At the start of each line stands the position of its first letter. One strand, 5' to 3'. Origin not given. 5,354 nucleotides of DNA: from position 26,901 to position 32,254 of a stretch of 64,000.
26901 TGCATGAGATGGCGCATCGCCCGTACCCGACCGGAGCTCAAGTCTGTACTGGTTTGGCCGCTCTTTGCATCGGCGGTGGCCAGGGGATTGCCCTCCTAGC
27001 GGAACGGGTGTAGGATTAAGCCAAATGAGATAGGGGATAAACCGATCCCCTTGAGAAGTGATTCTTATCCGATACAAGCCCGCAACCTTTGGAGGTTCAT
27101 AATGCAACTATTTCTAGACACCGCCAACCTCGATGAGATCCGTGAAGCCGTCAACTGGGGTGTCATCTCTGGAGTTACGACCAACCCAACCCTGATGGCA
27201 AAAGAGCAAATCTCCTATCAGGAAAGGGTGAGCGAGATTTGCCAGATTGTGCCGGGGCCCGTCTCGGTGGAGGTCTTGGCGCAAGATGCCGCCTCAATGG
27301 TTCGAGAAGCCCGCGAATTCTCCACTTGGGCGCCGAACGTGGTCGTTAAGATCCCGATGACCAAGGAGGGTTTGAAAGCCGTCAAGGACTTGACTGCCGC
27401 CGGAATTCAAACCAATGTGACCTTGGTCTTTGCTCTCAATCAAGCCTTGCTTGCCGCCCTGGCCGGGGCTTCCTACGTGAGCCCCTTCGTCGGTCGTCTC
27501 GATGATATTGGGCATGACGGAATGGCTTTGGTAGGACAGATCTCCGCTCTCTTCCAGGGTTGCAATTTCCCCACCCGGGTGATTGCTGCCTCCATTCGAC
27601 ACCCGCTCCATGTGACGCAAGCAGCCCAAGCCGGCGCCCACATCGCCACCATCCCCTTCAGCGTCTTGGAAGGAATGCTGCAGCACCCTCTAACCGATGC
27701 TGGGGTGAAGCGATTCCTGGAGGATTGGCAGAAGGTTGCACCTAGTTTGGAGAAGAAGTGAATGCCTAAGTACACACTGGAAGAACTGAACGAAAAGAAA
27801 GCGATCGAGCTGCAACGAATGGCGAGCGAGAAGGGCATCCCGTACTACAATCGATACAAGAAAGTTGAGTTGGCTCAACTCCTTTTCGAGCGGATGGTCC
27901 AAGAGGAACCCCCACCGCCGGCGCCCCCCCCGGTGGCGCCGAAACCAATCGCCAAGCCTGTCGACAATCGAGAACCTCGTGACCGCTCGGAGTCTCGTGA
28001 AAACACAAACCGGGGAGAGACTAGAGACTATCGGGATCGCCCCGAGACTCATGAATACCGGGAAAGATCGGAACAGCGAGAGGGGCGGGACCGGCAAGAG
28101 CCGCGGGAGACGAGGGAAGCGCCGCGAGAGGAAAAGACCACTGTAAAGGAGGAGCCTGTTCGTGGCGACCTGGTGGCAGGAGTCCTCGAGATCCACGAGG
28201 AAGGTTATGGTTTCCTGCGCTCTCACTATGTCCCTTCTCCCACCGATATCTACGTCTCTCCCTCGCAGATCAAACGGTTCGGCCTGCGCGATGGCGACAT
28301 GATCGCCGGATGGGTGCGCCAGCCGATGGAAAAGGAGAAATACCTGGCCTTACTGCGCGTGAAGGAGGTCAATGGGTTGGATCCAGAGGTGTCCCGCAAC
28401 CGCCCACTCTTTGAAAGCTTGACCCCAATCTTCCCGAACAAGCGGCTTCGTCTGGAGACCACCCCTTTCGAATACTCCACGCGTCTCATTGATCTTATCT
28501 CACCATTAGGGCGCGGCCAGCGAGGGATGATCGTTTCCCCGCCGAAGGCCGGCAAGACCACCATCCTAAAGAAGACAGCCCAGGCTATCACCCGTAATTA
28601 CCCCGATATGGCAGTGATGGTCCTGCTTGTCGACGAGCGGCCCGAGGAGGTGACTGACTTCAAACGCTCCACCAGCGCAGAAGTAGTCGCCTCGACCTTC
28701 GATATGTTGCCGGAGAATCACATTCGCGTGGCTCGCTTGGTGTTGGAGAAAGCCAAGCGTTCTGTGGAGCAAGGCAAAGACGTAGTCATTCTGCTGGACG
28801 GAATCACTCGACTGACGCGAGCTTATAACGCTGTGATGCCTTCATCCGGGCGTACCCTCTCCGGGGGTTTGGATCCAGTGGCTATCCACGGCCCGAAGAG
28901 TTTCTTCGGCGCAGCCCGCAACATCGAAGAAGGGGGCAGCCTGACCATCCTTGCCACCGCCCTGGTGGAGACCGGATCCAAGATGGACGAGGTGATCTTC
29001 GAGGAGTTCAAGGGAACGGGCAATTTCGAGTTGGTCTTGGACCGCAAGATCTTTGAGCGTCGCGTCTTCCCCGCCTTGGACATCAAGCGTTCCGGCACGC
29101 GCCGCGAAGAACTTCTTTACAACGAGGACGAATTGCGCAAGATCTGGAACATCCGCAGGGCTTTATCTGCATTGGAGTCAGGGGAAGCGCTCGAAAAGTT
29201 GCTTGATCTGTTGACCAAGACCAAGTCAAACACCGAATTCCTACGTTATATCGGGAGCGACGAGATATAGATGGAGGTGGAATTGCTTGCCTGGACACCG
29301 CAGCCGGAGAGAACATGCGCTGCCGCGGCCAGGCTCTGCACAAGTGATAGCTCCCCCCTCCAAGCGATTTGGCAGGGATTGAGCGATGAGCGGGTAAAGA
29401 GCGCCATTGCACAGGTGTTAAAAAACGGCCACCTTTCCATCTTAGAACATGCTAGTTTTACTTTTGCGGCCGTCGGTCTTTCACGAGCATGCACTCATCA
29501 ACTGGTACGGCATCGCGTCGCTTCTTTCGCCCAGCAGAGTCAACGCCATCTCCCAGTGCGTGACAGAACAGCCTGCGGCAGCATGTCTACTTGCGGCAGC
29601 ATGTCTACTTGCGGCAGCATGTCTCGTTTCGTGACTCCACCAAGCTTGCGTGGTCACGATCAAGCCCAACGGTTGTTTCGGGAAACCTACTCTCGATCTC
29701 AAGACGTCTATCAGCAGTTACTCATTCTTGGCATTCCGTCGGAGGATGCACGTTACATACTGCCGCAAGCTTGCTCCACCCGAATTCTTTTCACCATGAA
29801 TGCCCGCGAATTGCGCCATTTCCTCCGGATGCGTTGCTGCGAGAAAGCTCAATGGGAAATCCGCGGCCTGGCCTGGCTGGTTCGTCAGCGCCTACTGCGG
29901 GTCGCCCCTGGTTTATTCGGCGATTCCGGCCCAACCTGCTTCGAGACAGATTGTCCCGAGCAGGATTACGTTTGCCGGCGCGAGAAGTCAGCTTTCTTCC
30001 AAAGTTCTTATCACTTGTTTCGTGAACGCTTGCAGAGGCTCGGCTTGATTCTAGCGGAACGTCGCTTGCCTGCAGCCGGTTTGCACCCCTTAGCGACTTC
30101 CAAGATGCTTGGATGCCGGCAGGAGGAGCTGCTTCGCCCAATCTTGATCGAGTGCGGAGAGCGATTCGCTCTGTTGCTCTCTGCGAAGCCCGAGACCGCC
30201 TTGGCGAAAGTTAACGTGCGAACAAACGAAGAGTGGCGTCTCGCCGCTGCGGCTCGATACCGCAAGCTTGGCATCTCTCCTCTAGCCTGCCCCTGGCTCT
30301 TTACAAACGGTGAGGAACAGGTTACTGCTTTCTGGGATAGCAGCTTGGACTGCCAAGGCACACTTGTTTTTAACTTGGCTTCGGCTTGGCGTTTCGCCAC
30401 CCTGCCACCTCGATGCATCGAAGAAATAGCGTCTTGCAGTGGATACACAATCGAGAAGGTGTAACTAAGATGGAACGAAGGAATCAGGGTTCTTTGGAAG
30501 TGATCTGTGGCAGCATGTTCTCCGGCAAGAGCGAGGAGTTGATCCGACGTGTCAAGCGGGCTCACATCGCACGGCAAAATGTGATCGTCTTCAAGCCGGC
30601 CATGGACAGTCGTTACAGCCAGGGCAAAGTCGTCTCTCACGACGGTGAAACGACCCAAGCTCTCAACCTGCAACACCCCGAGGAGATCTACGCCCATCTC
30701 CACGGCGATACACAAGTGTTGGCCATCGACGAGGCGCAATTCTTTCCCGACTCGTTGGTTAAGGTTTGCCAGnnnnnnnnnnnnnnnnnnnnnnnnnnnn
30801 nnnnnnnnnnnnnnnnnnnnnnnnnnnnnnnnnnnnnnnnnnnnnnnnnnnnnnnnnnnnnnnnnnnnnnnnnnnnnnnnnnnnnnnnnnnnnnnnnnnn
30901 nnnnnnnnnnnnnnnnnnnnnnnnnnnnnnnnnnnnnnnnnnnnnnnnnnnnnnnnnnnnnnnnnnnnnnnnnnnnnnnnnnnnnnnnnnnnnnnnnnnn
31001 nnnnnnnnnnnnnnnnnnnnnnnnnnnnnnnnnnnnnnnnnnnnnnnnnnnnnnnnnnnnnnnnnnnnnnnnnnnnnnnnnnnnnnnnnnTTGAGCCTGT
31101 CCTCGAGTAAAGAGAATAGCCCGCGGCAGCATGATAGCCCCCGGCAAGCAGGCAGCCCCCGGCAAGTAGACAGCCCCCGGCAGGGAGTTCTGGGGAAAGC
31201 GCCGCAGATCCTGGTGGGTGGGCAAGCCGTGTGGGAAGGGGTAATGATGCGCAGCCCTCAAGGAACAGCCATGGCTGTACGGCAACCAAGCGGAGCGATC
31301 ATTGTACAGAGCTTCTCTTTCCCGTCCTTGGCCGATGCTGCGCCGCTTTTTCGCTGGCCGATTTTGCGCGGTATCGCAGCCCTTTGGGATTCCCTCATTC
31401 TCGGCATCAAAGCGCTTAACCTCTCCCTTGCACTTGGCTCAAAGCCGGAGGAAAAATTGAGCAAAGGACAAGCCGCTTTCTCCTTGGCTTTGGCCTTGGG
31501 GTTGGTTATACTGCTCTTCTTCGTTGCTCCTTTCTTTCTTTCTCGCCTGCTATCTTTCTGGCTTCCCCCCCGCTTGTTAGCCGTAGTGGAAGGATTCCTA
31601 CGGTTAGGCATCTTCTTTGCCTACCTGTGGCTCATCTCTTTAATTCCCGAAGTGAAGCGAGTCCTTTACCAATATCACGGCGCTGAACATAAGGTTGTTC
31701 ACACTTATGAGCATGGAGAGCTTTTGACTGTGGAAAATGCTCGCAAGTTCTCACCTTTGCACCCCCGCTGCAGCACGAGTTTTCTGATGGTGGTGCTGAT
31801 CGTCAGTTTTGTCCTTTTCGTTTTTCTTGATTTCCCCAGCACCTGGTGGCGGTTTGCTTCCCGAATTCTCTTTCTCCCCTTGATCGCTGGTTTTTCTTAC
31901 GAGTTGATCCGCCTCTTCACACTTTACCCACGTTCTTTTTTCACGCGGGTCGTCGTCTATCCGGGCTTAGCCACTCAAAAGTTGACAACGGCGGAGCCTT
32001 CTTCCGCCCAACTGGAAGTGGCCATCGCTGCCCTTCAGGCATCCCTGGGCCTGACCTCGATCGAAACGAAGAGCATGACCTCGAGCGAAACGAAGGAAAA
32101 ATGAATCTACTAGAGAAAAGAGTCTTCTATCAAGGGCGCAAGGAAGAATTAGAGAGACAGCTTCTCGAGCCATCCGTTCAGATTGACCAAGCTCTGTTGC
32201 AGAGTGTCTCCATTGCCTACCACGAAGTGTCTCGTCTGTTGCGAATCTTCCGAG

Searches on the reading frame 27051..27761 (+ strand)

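Call 53: search_protein_families(library=pfam, proteins=[window:27051-27761:+], max_evalue=0.00001)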
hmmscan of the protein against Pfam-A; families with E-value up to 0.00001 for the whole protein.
window:27051-27761:+ (236 aa): 1 family
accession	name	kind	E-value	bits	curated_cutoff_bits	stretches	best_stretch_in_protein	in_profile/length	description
PF00923.25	TAL_FSA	-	1.1e-63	215.7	27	1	20-230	1-282/285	Transaldolase/Fructose-6-phosphate aldolase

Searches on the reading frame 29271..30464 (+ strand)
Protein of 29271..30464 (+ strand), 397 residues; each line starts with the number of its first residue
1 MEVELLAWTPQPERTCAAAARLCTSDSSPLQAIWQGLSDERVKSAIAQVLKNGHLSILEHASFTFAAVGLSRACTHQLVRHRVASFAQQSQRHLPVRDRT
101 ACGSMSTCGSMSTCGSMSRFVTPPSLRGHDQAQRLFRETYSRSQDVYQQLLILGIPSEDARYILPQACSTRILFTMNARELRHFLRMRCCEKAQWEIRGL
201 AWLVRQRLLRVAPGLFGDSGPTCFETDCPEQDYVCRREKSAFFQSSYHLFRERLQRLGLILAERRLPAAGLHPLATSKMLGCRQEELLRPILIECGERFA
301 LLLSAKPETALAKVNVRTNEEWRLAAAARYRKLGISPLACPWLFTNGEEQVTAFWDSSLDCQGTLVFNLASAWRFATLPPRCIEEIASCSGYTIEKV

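Call 18: search_protein_families(library=pfam, proteins=[window:29271-30464:+], max_evalue=0.01)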
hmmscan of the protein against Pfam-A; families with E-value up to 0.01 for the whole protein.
window:29271-30464:+ (397 aa): 1 family
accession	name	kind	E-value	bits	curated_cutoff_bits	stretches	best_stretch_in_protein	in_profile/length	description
PF02511.20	Thy1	-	2.7e-63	213.7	24.8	1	4-213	1-190/191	Thymidylate synthase complementing protein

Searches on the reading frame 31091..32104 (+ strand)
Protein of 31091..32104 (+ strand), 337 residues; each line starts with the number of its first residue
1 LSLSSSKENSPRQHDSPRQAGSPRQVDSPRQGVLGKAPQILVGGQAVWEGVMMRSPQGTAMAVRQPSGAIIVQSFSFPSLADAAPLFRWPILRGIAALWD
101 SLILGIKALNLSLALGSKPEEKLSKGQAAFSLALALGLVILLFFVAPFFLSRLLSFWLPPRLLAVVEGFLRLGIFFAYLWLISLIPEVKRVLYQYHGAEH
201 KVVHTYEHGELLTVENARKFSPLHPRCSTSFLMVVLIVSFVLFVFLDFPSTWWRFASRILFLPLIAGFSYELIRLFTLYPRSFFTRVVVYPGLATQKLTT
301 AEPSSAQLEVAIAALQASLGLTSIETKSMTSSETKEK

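Call 53: search_protein_families(library=pfam, proteins=[window:31091-32104:+], max_evalue=0.00001)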
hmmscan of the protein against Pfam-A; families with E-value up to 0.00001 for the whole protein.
window:31091-32104:+ (337 aa): 1 family
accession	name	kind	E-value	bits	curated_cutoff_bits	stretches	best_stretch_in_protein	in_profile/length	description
PF07136.16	DUF1385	-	1.7e-78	263.5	22.1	1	89-319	1-225/227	Protein of unknown function (DUF1385)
